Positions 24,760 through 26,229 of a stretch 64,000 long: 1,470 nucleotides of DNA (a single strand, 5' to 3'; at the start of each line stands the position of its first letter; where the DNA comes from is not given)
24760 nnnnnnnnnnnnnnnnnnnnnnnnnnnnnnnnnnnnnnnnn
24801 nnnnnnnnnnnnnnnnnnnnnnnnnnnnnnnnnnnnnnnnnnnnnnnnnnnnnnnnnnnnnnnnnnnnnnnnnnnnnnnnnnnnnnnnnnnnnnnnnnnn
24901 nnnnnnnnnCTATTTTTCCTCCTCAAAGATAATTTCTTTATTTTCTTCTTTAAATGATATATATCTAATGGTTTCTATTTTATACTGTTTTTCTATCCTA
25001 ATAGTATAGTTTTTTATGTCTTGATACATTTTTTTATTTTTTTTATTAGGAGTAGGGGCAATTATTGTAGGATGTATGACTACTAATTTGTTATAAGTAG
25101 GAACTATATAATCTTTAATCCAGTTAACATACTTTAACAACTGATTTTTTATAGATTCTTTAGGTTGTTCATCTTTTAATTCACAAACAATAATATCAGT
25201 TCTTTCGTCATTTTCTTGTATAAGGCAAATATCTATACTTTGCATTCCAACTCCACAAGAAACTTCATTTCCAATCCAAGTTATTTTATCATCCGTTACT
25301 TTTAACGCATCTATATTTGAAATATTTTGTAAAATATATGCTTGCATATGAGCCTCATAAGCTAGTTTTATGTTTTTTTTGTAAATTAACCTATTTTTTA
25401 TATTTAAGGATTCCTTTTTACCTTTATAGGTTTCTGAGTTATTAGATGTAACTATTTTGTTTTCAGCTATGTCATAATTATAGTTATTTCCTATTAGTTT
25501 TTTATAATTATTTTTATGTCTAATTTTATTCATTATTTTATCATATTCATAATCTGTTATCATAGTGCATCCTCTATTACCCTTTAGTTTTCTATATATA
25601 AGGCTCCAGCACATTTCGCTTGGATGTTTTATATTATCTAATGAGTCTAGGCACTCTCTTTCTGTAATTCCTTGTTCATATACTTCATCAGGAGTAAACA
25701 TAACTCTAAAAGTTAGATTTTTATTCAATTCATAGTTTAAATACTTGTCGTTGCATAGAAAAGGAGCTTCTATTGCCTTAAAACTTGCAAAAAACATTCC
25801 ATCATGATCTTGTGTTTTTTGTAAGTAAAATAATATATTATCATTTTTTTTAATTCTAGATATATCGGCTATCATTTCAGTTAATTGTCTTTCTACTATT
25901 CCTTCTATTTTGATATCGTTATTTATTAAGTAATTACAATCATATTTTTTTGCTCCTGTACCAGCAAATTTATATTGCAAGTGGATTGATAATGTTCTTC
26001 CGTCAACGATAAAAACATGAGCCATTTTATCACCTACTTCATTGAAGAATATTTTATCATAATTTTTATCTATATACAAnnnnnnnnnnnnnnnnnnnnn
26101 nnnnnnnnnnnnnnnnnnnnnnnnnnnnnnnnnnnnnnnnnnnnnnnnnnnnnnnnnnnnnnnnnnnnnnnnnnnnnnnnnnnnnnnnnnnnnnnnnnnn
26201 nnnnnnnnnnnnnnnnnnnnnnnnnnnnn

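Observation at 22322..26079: Two divergent DNA methyltransferases plus a coupled three-gene operon ending in a PD-(D/E)xK nuclease-like protein: candidate restriction/defense module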

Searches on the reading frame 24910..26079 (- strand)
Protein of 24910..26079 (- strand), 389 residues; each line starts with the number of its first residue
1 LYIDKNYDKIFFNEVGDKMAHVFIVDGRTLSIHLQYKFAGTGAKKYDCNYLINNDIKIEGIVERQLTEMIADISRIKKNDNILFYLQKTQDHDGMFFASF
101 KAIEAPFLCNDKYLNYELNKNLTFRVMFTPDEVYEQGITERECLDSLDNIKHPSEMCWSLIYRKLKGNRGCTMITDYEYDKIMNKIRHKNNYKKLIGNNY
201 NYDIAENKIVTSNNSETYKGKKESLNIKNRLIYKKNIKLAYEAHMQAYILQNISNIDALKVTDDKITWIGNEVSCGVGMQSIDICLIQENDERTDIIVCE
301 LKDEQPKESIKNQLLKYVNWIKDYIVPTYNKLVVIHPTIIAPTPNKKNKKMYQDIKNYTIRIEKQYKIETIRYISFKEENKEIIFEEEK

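Call 3: search_protein_families(library=pfam, proteins=[window:24910-26079:-], max_evalue=0.1)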
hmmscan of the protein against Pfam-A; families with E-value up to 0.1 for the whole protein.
window:24910-26079:- (389 aa): 0 families

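Call 4: search_protein_families(library=ncbifam, proteins=[window:24910-26079:-], max_evalue=0.1)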
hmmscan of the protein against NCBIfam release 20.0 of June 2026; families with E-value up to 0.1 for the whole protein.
window:24910-26079:- (389 aa): 2 families
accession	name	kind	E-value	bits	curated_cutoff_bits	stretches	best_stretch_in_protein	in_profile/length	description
NF052421.1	effector_SseE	equivalog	0.02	14.8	110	1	292-357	40-104/124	type III secretion system effector protein SseE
NF003270.0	PRK04247.1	equivalog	0.029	13.4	216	1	242-323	130-200/250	endonuclease NucS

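Call 5: search_protein_families(library=padloc, proteins=[window:24910-26079:-], max_evalue=0.1)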
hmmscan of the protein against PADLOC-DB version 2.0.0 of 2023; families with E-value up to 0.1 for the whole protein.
window:24910-26079:- (389 aa): 1 family
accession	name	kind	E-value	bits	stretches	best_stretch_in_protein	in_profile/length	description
PDLC04916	PDC-S11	-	5.6e-05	20.4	1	232-323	15-96/358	-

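Call 8: search_solved_structures(query=window:24910-26079:-, max_evalue=10)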
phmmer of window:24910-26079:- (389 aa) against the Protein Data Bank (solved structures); distinct sequences matched with E-value up to 10: 0.

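Call 11: find_homologous_proteins(query=window:24910-26079:-, max_evalue=0.001)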
Query window:24910-26079:- (389 aa): 2573 proteins with E <= 0.001 among 5418 candidates; the best 120 are listed.
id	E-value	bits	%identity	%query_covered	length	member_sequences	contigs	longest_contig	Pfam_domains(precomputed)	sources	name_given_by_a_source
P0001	5.2e-234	794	100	92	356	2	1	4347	-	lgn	-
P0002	2.4e-172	592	71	95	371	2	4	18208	-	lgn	-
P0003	1.1e-171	589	71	95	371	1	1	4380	-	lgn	-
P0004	4.7e-154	531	64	95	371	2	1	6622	-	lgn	-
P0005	6.0e-154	531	64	95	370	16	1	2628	-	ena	-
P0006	2.4e-153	529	65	95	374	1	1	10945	-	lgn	-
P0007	2.6e-153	529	65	95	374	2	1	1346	-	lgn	-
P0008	7.8e-153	527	64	95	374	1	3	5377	-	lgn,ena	-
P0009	4.6e-152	525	64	95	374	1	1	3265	-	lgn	-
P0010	2.9e-151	522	63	95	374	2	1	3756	-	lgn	-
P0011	3.3e-151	522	63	95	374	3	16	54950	-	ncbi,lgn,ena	-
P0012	3.4e-151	522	64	95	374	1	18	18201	-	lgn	-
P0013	1.3e-150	520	64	95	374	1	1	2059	-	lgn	-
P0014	7.6e-149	514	63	95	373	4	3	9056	-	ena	-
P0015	6.5e-148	511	64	95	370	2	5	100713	-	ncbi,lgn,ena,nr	ncbi:MAG: DUF91 domain-containing protein [Clostridia bacterium]|nr:DUF91 domain-containing protein 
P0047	5.8e-130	452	58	95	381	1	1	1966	PF01878.25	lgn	-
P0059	1.9e-122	427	55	95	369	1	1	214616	-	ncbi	-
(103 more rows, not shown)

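Call 15: find_encoding_contigs(protein=P0015, flank=8000, max_places=3)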
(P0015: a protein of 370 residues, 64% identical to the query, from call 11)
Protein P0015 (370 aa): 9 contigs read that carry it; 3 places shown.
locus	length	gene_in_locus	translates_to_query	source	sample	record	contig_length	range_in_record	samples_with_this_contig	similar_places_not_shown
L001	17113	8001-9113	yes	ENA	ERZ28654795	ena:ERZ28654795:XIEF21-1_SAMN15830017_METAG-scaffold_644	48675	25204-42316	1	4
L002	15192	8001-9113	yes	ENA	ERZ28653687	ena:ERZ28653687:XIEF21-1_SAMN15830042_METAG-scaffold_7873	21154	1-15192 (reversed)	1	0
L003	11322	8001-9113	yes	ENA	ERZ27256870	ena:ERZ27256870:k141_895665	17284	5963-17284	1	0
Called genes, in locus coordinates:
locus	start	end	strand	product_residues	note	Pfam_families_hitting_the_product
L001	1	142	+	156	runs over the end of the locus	PF12666:PrgI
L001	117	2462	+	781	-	PF01935:DUF87, PF12846:AAA_10, PF19044:P-loop_TraG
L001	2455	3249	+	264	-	PF04203:Sortase (weak)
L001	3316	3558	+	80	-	-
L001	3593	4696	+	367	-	-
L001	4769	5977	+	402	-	PF05257:CHAP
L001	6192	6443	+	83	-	-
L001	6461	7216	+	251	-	-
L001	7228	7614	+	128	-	PF00072:Response_reg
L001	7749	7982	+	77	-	PF13443:HTH_26 (weak), PF01381:HTH_3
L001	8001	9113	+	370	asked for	-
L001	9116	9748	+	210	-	PF05315:ICEA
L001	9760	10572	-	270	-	PF01555:N6_N4_Mtase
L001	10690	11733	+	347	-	PF02086:MethyltransfD12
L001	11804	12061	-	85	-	PF01381:HTH_3, PF13443:HTH_26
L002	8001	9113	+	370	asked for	-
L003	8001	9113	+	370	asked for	-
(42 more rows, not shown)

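Call 16: find_encoding_contigs(protein=P0059, flank=8000, max_places=3)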
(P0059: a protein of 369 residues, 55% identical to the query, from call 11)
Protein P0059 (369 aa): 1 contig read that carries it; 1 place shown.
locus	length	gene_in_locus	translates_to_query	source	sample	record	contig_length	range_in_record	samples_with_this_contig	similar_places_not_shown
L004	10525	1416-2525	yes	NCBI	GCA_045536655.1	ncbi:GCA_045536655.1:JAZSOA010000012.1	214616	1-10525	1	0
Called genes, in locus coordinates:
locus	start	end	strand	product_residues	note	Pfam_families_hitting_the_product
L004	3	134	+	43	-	?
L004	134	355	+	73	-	PF16938:Phage_holin_Dp1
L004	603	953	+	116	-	-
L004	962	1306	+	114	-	-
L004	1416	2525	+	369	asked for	-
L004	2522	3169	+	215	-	PF05315:ICEA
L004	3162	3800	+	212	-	-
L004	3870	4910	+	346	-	PF02086:MethyltransfD12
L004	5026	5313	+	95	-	-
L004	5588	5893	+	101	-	-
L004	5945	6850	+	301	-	PF00589:Phage_integrase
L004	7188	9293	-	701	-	-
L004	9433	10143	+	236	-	PF23023:Anti-Pycsar_Apyc1, PF00753:Lactamase_B (weak)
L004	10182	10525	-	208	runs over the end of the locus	-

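Call 18: find_related_loci(query=A1, collection=genome_contigs, flank=7000)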
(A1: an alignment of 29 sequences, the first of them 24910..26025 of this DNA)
Query A1 (371 aa) in genome_contigs; peptide patterns used: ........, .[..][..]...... (x = any residue, [..] = any of these).
110 stretches matched a pattern; 101 encode a relative of the query (tblastn E <= 1e-3); the best 80 are kept; 80 distinct loci.
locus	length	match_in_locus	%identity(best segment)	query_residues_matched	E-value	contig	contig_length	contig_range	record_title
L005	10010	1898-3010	71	1-371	1e-179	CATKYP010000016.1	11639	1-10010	MAG TPA_asm: uncultured Bacilli bacterium isolate MGG03511_1680015467 genome assembly, contig: ERR2752428_1797, whole ge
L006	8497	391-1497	63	1-369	1e-153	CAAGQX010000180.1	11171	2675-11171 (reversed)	MAG TPA_asm: Clostridia bacterium, isolate HGM13690, WGS project CAAGQX010000000 data, contig: SRS820621_25_k75_247512,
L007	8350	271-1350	63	1-360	3e-150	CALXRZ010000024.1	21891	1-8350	MAG: uncultured Clostridia bacterium isolate BRZ_HM__bin72 genome assembly, contig: BRZ_HM__NODE_2278_length_21891_cov_1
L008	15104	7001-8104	59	1-371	3e-144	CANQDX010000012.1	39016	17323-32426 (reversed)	MAG: uncultured Clostridia bacterium isolate Lapin-005__bin99 genome assembly, contig: Lapin-005__NODE_1317_length_39016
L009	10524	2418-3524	54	1-370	6e-132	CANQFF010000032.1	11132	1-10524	MAG: uncultured Bacilli bacterium isolate Lapin-005__bin51 genome assembly, contig: Lapin-005__NODE_8104_length_11132_co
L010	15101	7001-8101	57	1-371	2e-130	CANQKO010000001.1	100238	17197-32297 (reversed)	MAG: uncultured Bacilli bacterium isolate Lapin-027__bin20 genome assembly, contig: Lapin-027__NODE_119_length_100238_co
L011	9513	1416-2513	55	1-369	4e-129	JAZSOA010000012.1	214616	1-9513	MAG: Candidatus Nanosyncoccaceae bacterium isolate T1900044549_TS20190015.MAGScoT_cleanbin_000074 SGB_198_k141_355814, w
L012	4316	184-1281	55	1-370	1e-129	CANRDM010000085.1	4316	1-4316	MAG: uncultured Bacilli bacterium isolate Lapin-026__bin104 genome assembly, contig: Lapin-026__NODE_27311_length_4316_c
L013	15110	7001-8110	53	1-371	6e-123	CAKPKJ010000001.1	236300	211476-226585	MAG: uncultured Clostridia bacterium isolate REFINED_METABAT215_TOP10_CONTIGS_1500_ASSEMBLY_K77_MERGED__Hadza_MoBio_hadz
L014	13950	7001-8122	52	1-371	1e-122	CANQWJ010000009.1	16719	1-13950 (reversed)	MAG: uncultured Bacilli bacterium isolate Lapin-013__bin18 genome assembly, contig: Lapin-013__NODE_2060_length_16719_co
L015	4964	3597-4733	54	1-371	8e-122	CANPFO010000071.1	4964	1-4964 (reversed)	MAG TPA_asm: uncultured Clostridium sp. isolate SRR15730551_bin.99_metawrap_v1.3_MAG genome assembly, contig: NODE.20071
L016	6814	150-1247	54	1-368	2e-116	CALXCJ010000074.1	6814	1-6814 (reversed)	MAG: uncultured Clostridia bacterium isolate BRZ_HP__bin93 genome assembly, contig: BRZ_HP__NODE_10403_length_6814_cov_6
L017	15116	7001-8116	47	1-367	2e-101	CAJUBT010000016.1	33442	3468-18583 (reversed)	MAG TPA_asm: uncultured Christensenella sp. isolate MGBC128010 genome assembly, contig: MGBC128010.16, whole genome shot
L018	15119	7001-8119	45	1-369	2e-100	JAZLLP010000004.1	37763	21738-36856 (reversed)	MAG: Acutalibacteraceae bacterium isolate T1900044957_TA20190013.MAGScoT_cleanbin_000012 SGB_3853_k141_9161, whole genom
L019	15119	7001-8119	45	1-369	6e-100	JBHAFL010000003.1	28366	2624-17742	MAG: Anaerovoracaceae bacterium isolate Meta-D_MAG_129 Meta-D__15482, whole genome shotgun sequence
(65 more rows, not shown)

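Call 20: predict_structure(alignment_id=A1)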
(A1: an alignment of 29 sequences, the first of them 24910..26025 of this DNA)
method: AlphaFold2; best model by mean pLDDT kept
length: 371 residues; sequences in the alignment: 29
mean_pLDDT: 89.0   pTM: 0.87
mean pLDDT of the five models: 89.0, 87.1, 86.8, 86.1, 85.5
residues with pLDDT >= 90: 241; 70-90: 103; 50-70: 25; < 50: 2
segments of 3 or more residues with pLDDT < 50: none
pLDDT, mean of each block of 10 residues (from residue 1): 90 95 84 89 90 91 93 88 94 90 92 95 71 67 54 81 92 95 94 92 93 91 90 94 93 75 86 95 94 92 88 95 96 94 92 96 92 81
secondary structure, 60 per line:
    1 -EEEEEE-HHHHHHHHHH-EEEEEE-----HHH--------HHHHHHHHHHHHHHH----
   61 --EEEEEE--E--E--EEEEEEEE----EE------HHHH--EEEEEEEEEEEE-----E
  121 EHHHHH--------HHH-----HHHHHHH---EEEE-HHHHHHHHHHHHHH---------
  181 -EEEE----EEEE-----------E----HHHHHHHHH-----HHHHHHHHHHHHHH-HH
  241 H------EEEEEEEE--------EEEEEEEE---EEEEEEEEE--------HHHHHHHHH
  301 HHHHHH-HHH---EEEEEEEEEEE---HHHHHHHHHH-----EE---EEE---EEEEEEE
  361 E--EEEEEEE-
elements in order: E2-7 H9-18 E20-25 H42-56 E63-68 E77-84 H97-100 E103-114 H122-126 H143-149 E153-156 H158-171 E182-185 E190-193 H210-218 H224-237 E248-255 E264-271 E275-283 H292-306 E314-324 H328-337 E348-350 E354-361 E364-370

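Call 33: find_encoding_contigs(protein=P0001, flank=5000, max_places=3)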
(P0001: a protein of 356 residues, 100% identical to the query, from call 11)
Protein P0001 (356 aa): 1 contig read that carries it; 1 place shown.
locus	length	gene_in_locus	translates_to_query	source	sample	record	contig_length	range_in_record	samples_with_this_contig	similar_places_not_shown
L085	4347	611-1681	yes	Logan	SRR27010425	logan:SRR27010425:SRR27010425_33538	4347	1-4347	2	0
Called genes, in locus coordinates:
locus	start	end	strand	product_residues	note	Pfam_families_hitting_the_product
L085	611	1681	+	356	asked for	-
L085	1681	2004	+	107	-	PF05315:ICEA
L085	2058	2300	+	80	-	PF05315:ICEA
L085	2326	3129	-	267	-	PF01555:N6_N4_Mtase, PF13847:Methyltransf_31 (weak), PF01555:N6_N4_Mtase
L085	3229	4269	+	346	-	PF02086:MethyltransfD12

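Call 41: search_protein_families(library=padloc, proteins=[window:24910-26025:-], max_evalue=0.01)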
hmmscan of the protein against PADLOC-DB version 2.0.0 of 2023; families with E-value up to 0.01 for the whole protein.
window:24910-26025:- (371 aa): 1 family
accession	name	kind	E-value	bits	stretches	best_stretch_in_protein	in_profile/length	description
PDLC04916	PDC-S11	-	4.6e-05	20.6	1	214-305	15-96/358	-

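Call 54: find_related_loci(query=A1, collection=viral_contigs, flank=6000)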
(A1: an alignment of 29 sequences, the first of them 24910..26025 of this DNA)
Query A1 (371 aa) in viral_contigs; peptide patterns used: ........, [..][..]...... (x = any residue, [..] = any of these).
2 stretches matched a pattern, but none encodes a relative of the query by tblastn (E <= 1e-3).

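Call 55: find_encoding_contigs(protein=P0002, flank=6000, max_places=3)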
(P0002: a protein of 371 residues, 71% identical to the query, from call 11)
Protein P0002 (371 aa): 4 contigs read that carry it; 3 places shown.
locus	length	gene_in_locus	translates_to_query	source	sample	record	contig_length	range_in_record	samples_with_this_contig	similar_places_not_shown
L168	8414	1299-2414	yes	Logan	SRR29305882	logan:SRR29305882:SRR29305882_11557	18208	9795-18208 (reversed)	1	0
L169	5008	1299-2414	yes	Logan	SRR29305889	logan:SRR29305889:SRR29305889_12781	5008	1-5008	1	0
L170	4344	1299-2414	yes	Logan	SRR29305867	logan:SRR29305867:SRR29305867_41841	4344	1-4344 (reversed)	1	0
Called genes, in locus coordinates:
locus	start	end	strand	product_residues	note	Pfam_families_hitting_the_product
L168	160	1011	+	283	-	PF20990:DUF2207_C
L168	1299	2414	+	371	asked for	-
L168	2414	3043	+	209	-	PF05315:ICEA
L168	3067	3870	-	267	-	PF01555:N6_N4_Mtase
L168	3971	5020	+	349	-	PF02086:MethyltransfD12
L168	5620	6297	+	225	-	PF03462:PCRF, PF00472:RF-1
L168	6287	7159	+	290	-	PF19700:DUF6198 (weak), PF02588:YitT_membrane, PF10035:DUF2179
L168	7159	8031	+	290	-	PF02588:YitT_membrane, PF10035:DUF2179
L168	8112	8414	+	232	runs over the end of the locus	PF02463:SMC_N (faint), PF00005:ABC_tran, PF13304:AAA_21 (faint)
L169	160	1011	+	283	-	PF20990:DUF2207_C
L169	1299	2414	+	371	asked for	-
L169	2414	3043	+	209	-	PF05315:ICEA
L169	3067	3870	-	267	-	PF01555:N6_N4_Mtase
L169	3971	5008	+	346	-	?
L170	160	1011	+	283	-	PF20990:DUF2207_C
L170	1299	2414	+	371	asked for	-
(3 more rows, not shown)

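Call 60: fold_search(model_id=the predicted structure, library=pdb)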
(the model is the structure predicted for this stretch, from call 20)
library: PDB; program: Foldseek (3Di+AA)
matches with E <= 10: 835; with E <= 0.001: 5
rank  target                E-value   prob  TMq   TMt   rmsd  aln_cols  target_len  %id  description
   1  1wmm                  1.3e-05  1.00  0.31  0.75   4.6       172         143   10  Crystal structure of PH1033 from Pyrococcus horikoshii Ot3 (released 2005-08-23)
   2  2hd9                  1.8e-05  1.00  0.30  0.71   5.1       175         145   11  Crystal structure of PH1033 from Pyrococcus horikoshii OT3 (released 2006-12-20)
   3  2ar1                  3.2e-04  1.00  0.30  0.65   5.2       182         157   10  Structure of Hypothetical protein from Leishmania major (released 2005-08-30)
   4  5j3e_A                5.2e-04  1.00  0.28  0.54   9.9       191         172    9  Crystal Structure of Human THYN1 protein in complex with 5-methylcytosine containing DNA (released 2016-04-20)
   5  5j3e_B                7.5e-04  1.00  0.26  0.50  10.1       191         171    8  Crystal Structure of Human THYN1 protein in complex with 5-methylcytosine containing DNA (released 2016-04-20)
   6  2eve                  1.4e-03  1.00  0.27  0.61   6.6       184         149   10  X-Ray Crystal Structure of Protein PSPTO5229 from Pseudomonas syringae. Northeast Structural Genomics Consortium Target  (released 2005-11-08)
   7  2g2x_A                1.4e-03  1.00  0.27  0.61   6.6       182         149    9  X-Ray Crystal Structure Protein Q88CH6 from Pseudomonas putida. Northeast Structural Genomics Consortium Target PpR72. (released 2006-03-14)
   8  2vld_A                4.5e-03  0.97  0.18  0.27  13.2       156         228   14  crystal structure of a repair endonuclease from Pyrococcus abyssi (released 2009-05-19)
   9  2vld_B                4.5e-03  0.97  0.18  0.27  13.1       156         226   13  crystal structure of a repair endonuclease from Pyrococcus abyssi (released 2009-05-19)
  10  3eop_B                5.1e-03  0.99  0.28  0.57   9.4       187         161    7  Crystal Structure of the DUF55 domain of human thymocyte nuclear protein 1 (released 2009-09-29)
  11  3eop_A                5.7e-03  0.97  0.25  0.49  10.2       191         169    9  Crystal Structure of the DUF55 domain of human thymocyte nuclear protein 1 (released 2009-09-29)
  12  5gke_A                5.7e-03  0.97  0.20  0.29  11.0       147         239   14  Structure of EndoMS-dsDNA1 complex (released 2016-11-02)
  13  9qem_B                7.7e-03  0.97  0.25  0.52   6.4       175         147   10  Crystal structure of YTHDF2 in complex with compound 3 (AI-DF2-11) (released 2025-07-09)
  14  4rdo_D                8.2e-03  0.96  0.24  0.51   7.9       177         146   12  Structure of YTH-YTHDF2 in the free state (released 2014-12-24)
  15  8q3y_A                8.2e-03  0.35  0.21  0.19  27.7       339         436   12  Crystal structure of apo Can2 from Thermoanaerobacter brockii (released 2023-11-22)
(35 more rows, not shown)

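Call 77: search_dna_similar(query=window:24910-26025:-, collection=plasmids, mode=protein, max_rows=15)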
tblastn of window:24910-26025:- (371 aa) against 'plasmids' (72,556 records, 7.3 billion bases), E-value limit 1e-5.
No match.
